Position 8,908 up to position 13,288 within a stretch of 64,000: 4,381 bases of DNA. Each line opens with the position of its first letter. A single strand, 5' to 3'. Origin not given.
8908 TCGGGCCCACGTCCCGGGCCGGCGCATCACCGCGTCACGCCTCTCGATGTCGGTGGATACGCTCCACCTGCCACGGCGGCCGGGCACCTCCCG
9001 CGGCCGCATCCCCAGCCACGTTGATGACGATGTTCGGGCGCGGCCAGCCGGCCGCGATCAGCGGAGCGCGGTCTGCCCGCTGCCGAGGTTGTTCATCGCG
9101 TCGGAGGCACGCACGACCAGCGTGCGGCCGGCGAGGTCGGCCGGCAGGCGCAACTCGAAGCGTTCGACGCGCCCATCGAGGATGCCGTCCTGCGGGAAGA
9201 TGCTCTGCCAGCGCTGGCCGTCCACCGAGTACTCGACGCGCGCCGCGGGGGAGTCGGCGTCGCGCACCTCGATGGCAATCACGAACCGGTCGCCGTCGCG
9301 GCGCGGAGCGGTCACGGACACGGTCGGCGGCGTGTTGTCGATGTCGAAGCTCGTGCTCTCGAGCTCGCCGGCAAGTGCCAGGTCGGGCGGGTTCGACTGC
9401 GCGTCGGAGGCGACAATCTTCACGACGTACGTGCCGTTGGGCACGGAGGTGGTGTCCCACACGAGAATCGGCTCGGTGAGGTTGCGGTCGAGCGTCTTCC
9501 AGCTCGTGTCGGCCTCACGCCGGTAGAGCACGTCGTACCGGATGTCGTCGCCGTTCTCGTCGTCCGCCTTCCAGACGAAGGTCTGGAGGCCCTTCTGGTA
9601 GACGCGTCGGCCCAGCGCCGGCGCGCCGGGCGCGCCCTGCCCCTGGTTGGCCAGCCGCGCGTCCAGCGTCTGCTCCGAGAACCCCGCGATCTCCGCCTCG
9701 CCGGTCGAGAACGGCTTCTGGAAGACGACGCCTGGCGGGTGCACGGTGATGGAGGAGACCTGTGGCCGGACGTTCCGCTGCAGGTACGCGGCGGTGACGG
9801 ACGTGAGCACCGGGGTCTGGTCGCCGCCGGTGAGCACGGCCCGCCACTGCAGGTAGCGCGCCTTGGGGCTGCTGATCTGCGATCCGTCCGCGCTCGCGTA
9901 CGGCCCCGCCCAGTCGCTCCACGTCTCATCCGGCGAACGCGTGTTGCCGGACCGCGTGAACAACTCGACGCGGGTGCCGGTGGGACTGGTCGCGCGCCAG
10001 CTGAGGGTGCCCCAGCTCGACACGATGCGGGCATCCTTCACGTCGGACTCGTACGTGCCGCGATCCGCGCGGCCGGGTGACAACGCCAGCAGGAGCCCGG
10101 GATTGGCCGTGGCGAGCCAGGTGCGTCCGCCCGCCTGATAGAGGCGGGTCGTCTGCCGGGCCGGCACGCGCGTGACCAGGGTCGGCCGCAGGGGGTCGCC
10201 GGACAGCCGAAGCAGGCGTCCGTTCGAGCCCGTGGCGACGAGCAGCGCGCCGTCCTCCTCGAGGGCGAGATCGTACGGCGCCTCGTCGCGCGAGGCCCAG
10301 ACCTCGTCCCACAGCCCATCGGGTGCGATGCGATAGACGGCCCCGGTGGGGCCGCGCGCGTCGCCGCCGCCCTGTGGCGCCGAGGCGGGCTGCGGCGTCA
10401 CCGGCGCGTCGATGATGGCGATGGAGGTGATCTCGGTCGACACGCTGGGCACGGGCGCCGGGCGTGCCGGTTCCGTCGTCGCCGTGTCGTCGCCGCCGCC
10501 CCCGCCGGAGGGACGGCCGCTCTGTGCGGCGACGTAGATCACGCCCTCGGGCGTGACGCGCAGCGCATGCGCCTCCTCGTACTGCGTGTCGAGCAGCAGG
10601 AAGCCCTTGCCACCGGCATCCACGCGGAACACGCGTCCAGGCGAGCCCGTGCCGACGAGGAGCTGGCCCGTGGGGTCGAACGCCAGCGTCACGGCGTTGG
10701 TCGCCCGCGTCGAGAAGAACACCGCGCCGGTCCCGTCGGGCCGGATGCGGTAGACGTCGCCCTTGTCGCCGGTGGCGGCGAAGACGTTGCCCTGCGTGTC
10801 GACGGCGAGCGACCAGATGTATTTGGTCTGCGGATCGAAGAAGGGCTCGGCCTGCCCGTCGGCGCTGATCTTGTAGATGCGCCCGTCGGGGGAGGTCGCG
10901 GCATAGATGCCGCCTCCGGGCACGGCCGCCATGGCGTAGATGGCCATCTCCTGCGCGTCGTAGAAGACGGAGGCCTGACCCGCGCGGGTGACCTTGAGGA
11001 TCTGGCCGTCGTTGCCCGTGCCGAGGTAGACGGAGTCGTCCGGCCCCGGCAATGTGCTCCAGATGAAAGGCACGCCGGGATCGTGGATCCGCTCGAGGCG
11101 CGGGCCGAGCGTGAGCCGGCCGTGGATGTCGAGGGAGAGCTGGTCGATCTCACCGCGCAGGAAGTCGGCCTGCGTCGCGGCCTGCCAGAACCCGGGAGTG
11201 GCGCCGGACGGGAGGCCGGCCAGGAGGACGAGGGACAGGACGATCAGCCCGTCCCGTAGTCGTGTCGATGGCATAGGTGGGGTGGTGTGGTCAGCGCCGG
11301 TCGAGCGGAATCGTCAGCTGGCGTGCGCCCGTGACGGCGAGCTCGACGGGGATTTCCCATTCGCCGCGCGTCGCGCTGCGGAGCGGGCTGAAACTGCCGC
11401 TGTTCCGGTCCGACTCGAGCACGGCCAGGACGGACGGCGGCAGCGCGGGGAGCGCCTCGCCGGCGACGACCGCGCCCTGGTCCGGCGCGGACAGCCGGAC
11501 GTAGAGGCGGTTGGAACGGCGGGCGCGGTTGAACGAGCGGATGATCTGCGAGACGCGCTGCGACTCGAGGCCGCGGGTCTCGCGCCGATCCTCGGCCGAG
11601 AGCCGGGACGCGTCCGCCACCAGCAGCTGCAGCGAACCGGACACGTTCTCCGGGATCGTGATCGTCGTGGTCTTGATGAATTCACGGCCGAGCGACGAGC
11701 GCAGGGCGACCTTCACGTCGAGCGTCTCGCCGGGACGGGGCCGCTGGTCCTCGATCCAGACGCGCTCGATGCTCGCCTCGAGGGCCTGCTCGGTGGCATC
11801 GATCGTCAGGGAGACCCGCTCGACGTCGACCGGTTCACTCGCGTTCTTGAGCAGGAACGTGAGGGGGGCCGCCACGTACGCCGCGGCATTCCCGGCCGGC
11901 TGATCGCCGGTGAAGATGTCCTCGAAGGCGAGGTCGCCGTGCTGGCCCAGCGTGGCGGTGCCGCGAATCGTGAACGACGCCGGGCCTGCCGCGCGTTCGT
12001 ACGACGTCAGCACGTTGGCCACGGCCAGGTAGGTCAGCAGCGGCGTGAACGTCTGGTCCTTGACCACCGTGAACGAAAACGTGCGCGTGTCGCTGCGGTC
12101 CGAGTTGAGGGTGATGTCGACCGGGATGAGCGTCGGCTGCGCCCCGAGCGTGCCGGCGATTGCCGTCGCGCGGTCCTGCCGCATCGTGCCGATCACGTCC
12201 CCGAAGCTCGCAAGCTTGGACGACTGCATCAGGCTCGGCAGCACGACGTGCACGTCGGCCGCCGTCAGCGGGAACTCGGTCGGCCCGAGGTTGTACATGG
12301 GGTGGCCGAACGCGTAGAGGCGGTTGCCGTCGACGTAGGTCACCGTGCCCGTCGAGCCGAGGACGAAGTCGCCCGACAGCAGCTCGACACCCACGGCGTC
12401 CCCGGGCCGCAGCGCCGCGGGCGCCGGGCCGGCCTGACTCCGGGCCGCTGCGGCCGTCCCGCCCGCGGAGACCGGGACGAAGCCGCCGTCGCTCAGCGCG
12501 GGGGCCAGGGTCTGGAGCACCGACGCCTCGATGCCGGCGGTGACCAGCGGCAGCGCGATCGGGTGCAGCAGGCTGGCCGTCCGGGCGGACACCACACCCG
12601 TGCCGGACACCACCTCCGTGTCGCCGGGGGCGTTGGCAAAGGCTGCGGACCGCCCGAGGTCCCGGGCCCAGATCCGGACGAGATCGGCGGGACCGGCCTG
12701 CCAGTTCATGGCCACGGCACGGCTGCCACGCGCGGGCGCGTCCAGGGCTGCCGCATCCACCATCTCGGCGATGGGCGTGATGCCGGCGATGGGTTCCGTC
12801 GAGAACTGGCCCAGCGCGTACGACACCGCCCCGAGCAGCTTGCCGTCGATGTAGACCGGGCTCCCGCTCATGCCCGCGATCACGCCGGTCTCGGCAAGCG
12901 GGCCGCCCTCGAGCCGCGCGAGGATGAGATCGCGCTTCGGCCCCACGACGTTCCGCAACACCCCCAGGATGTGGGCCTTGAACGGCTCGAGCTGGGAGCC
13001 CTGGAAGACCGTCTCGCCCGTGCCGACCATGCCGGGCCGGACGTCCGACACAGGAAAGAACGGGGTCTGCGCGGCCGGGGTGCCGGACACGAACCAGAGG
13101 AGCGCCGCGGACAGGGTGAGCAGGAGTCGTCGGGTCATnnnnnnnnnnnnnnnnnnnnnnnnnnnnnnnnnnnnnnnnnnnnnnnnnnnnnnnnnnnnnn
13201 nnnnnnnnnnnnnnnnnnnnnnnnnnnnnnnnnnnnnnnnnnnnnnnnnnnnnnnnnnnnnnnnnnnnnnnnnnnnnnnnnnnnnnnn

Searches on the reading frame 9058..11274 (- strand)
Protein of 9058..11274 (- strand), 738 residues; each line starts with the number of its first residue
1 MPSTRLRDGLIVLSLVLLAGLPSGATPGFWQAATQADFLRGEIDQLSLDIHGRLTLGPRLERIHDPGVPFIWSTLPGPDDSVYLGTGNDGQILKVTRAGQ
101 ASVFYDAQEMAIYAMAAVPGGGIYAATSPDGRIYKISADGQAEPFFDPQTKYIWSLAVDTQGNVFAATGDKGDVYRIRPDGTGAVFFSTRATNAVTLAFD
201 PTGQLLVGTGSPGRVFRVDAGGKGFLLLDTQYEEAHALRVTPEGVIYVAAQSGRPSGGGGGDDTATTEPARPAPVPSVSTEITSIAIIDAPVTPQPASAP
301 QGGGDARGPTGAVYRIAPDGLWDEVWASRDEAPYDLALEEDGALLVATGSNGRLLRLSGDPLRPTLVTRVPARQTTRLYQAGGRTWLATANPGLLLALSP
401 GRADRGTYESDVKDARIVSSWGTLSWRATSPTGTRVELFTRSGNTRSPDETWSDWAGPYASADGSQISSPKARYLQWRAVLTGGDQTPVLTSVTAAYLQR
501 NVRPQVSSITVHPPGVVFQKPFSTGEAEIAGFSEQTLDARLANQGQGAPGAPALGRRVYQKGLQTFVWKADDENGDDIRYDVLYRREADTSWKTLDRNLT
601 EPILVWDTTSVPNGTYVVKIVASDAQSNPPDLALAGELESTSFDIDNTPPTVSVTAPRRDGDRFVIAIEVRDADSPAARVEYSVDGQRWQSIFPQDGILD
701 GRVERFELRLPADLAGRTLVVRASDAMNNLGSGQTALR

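Call 9: search_protein_families(library=pfam, proteins=[window:9058-11274:-])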
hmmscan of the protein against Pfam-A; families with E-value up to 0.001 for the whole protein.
window:9058-11274:- (738 aa): 3 families
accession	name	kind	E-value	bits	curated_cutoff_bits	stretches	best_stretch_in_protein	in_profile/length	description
PF24684.1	Vgb_lyase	-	7e-08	32.1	50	1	75-249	61-239/290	Virginiamycin B lyase family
PF07494.17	Reg_prop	-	3e-05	24.2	20.4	0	151-169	5-23/24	Two component regulator propeller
PF08450.18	SGL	-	0.00011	22.4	26.3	0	122-198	147-231/246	SMP-30/Gluconolactonase/LRE-like region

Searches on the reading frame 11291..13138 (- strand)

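Call 9: search_protein_families(library=pfam, proteins=[window:11291-13138:-])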
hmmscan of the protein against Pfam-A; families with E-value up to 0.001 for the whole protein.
window:11291-13138:- (615 aa): 1 family
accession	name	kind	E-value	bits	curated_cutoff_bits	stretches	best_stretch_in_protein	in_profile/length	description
PF05580.18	Peptidase_S55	-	1.7e-07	31.9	25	1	43-109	127-194/210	SpoIVB peptidase S55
